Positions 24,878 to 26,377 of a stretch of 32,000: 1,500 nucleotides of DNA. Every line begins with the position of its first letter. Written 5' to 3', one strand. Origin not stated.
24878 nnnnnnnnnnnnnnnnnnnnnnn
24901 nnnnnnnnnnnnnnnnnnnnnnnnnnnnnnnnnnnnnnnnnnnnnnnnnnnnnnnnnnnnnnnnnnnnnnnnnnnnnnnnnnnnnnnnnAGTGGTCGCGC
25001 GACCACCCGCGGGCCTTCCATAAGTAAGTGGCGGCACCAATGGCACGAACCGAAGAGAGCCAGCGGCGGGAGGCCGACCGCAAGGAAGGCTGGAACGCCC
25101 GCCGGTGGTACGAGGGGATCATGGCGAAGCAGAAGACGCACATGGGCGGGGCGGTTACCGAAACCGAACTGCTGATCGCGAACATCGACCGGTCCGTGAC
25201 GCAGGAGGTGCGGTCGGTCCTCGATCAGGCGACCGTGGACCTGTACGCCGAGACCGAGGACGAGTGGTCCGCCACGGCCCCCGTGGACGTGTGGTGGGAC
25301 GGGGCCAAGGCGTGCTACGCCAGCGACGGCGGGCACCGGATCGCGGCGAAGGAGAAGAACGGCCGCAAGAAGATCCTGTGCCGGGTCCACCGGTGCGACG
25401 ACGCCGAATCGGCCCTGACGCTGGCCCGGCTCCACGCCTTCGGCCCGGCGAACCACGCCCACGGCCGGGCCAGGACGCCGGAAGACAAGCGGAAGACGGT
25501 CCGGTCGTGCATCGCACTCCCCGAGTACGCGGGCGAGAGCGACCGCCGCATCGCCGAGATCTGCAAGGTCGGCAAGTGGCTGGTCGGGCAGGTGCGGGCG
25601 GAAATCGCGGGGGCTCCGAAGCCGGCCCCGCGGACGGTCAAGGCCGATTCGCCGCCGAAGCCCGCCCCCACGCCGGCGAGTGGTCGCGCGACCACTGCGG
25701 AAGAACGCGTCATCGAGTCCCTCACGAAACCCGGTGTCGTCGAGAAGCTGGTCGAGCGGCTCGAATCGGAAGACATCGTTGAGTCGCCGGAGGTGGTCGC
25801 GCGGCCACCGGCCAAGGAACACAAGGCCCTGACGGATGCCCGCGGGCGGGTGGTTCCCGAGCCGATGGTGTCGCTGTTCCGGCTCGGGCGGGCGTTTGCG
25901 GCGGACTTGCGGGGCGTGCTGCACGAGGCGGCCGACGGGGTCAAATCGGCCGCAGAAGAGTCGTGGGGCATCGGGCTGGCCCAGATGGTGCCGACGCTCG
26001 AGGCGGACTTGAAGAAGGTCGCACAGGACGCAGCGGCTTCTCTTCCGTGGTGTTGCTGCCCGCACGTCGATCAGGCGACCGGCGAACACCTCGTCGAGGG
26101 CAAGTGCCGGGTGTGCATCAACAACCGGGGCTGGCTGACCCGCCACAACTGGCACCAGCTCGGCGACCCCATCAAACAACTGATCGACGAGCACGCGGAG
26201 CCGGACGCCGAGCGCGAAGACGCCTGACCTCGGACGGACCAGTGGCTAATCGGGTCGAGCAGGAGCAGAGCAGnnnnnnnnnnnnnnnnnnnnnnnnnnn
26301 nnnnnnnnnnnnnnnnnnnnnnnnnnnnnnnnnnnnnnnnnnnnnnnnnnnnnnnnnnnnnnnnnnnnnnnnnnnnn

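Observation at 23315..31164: Element-confined family of a perfect GC-rich palindrome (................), at least 12 copies in about 7.9 kb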

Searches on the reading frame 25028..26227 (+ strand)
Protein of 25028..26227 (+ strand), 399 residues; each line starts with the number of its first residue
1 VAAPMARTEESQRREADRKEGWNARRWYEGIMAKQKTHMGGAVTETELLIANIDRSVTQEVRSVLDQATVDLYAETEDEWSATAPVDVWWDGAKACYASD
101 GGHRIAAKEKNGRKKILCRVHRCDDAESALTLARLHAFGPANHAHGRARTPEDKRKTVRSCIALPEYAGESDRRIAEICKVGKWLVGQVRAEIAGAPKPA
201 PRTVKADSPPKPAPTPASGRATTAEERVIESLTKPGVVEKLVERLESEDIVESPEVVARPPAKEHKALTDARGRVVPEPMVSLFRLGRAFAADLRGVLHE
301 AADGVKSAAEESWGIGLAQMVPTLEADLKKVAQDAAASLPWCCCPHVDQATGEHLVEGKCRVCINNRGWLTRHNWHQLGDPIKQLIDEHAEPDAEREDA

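Call 7: search_protein_families(library=pfam, proteins=[window:25028-26227:+], max_evalue=0.01)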
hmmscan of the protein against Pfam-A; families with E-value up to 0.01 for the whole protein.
window:25028-26227:+ (399 aa): 0 families

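Call 39: find_related_loci(query=A2, collection=viral_contigs, flank=10000)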
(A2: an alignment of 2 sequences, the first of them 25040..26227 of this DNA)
Query A2 (395 aa) in viral_contigs; peptide patterns used: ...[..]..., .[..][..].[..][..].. (x = any residue, [..] = any of these).
81 stretches matched a pattern, but none encodes a relative of the query by tblastn (E <= 1e-3).

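Call 40: search_protein_families(library=phrogs, proteins=[window:25040-26227:+], max_evalue=0.001)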
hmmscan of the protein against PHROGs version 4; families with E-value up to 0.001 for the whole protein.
window:25040-26227:+ (395 aa): 0 families

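Call 68: search_protein_families(library=ncbifam, proteins=[window:25040-26227:+], max_evalue=0.01)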
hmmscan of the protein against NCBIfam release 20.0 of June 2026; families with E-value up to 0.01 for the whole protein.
window:25040-26227:+ (395 aa): 0 families

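Call 69: search_solved_structures(query=window:25040-26227:+, max_evalue=1, show_alignments=2)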
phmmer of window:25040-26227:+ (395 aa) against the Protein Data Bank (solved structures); distinct sequences matched with E-value up to 1: 0.

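Call 75: find_homologous_proteins(query=A2, max_evalue=0.001)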
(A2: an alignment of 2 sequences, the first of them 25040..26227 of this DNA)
Query A2 (2 sequences) (395 aa, profile of the alignment): 7 proteins with E <= 0.001 among 8000 candidates.
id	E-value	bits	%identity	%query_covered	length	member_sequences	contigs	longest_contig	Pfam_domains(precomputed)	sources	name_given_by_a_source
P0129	3.2e-243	826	33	89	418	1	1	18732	-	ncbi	-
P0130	3.0e-121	424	97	58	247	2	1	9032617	PF02195.27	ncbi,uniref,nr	ncbi:hypothetical protein [Gemmata obscuriglobus]|uniref:hypothetical protein n=1 Tax=Gemmata obscur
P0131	1.2e-118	415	53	96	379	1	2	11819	-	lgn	-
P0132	1.6e-104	369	50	89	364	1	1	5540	-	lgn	-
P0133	3.4e-104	368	50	89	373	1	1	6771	PF02195.27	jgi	jgi:uncharacterized ParB-like nuclease family protein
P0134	8.9e-101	356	48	93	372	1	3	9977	-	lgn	-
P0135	2.0e-93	332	44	97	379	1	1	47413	-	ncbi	-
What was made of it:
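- On ParB/KorB/Noc protein with palindromic site system: PF02195 is recorded for homologues P0130 and P0133 (call 75).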

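Call 76: find_encoding_contigs(protein=P0130, flank=10000, max_places=3)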
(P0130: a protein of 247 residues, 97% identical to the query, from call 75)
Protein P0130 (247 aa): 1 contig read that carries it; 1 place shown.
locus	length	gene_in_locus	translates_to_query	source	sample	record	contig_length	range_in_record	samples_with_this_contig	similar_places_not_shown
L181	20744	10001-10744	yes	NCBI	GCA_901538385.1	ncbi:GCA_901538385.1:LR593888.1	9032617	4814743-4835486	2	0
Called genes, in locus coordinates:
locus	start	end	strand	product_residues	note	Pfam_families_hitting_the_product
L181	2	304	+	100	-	PF23148:Gp77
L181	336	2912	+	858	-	-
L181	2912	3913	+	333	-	-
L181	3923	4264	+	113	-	-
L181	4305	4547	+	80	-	PF13619:KTSC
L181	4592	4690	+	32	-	-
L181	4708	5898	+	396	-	PF00082:Peptidase_S8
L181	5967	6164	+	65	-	-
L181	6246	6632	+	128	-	-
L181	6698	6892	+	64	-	-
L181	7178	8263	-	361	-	PF14659:Phage_int_SAM_3 (weak), PF22022:Phage_int_M (weak), PF00589:Phage_integrase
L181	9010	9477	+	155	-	-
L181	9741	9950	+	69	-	PF12728:HTH_17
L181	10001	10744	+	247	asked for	PF02195:ParB_N (faint)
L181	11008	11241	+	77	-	-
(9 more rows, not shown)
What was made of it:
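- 25040..26227 (+): 395-aa protein with a ParB/Noc/KorB-like N-terminal domain plus helix-turn-helix, a disordered linker and a Cys-rich C-terminal domain. It is the leading candidate for the site-binding protein. PF02195 is recorded on homologues (calls 75, 76).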

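Call 77: find_encoding_contigs(protein=P0135, flank=10000, max_places=2)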
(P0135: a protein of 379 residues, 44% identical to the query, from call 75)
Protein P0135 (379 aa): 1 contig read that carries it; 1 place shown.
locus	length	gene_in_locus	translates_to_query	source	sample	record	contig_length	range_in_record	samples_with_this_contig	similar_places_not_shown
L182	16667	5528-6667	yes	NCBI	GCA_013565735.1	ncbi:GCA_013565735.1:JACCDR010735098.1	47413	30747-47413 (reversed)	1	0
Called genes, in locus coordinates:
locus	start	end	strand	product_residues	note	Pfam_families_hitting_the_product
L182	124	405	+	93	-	-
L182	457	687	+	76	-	-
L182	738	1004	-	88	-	-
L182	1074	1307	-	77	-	-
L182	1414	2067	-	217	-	-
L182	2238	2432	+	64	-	-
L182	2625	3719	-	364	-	PF26003:Integrase_N_phage (weak), PF22022:Phage_int_M (faint), PF14659:Phage_int_SAM_3 (weak), PF00589:Phage_integrase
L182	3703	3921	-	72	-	PF13560:HTH_31, PF13443:HTH_26 (weak), PF01381:HTH_3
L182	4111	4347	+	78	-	-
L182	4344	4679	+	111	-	-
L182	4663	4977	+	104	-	-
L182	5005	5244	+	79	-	PF12728:HTH_17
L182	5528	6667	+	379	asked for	-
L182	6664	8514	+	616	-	PF00270:DEAD, PF04851:ResIII, PF18766:SWI2_SNF2, PF00271:Helicase_C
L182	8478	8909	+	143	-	-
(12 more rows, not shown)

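Call 81: find_encoding_contigs(protein=P0131, flank=10000, max_places=2)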
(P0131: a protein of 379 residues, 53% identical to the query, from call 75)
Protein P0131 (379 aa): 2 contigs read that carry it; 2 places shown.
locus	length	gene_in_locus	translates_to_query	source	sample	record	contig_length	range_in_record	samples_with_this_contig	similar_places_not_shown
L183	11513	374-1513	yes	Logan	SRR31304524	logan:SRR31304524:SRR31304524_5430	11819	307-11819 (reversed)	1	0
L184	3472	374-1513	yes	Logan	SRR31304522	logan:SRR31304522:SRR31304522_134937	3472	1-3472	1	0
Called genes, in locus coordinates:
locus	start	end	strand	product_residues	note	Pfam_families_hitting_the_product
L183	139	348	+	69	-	PF12728:HTH_17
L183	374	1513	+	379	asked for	-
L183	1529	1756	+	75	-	-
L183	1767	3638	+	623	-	PF00270:DEAD, PF04851:ResIII, PF18766:SWI2_SNF2, PF00271:Helicase_C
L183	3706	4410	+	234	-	PF04447:dATP-dGTP_PPHyd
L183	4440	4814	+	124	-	-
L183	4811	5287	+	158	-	-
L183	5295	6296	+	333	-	-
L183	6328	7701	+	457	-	-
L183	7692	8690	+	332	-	PF01555:N6_N4_Mtase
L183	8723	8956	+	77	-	-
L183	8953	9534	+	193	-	PF00712:DNA_pol3_beta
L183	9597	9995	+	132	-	-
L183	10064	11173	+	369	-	-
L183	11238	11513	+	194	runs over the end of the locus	?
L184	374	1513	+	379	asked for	-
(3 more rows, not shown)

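Call 82: find_encoding_contigs(protein=P0134, flank=10000, max_places=3)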
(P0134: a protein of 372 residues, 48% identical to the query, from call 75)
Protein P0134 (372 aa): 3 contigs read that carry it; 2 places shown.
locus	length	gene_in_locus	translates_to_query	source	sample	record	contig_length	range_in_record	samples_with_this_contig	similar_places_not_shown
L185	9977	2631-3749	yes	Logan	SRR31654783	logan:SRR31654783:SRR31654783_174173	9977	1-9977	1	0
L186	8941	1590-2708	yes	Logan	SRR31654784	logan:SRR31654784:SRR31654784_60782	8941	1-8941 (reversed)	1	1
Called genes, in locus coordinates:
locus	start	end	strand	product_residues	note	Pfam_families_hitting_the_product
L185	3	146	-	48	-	?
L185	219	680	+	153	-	-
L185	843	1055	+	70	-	PF12728:HTH_17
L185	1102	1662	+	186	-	PF25680:Mom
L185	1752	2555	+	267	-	-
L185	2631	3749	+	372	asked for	-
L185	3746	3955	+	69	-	-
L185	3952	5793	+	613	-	PF00270:DEAD, PF04851:ResIII, PF18766:SWI2_SNF2, PF00271:Helicase_C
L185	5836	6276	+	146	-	-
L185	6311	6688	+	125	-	PF14279:HNH_5 (weak)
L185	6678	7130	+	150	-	-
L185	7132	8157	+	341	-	-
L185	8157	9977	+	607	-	?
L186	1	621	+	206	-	?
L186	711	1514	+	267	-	-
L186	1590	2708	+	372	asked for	-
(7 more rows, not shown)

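Call 89: find_encoding_contigs(protein=P0133, flank=10000, max_places=2)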
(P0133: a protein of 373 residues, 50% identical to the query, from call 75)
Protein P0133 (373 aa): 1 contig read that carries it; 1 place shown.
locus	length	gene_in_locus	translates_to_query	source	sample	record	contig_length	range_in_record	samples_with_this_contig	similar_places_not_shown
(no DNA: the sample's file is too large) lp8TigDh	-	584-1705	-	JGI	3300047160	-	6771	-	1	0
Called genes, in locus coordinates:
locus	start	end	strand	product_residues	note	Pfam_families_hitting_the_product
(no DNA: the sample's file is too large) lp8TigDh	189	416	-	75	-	PF13560:HTH_31 (faint)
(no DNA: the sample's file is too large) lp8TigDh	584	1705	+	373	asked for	PF02195:ParB_N (faint)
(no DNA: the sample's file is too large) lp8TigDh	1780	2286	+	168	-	-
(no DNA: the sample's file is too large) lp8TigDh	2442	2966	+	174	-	-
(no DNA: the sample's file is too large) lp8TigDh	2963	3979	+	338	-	-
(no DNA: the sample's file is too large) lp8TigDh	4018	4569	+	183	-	PF04542:Sigma70_r2, PF04545:Sigma70_r4 (weak)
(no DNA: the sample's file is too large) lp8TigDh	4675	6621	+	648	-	-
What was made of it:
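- Tried and rejected: DNA for P0133 could not be fetched (call 89).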

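Call 98: predict_structure(alignment_id=A7)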
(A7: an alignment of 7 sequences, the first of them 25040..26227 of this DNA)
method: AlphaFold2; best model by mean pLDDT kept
length: 395 residues; sequences in the alignment: 7
mean_pLDDT: 74.7   pTM: 0.44
mean pLDDT of the five models: 74.7, 72.5, 72.5, 71.8, 70.0
residues with pLDDT >= 90: 66; 70-90: 222; 50-70: 36; < 50: 71
segments of 3 or more residues with pLDDT < 50: 198-260, 390-395
pLDDT, mean of each block of 10 residues (from residue 1): 78 77 67 58 91 85 87 78 83 87 92 88 87 72 79 91 85 88 91 61 38 31 29 36 32 35 82 90 89 88 82 81 88 90 87 83 88 88 71 45
secondary structure, 60 per line:
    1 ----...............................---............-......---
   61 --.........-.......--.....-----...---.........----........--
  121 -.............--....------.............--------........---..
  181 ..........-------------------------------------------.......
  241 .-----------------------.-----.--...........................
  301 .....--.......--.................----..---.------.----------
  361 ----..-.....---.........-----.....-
elements in order: H5-35 E39-45 H52-57 H63-71 H73-79 E82-86 E92-94 H98-106 E111-118 H122-134 H137-140 H147-159 H168-175 H179-190 H234-241 H274-305 H308-314 H317-333 H368-372 H376-384 H390-394
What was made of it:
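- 25040..26227 (+): AlphaFold2 model: mean pLDDT 74.7, with residues 198-260 disordered (call 98).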
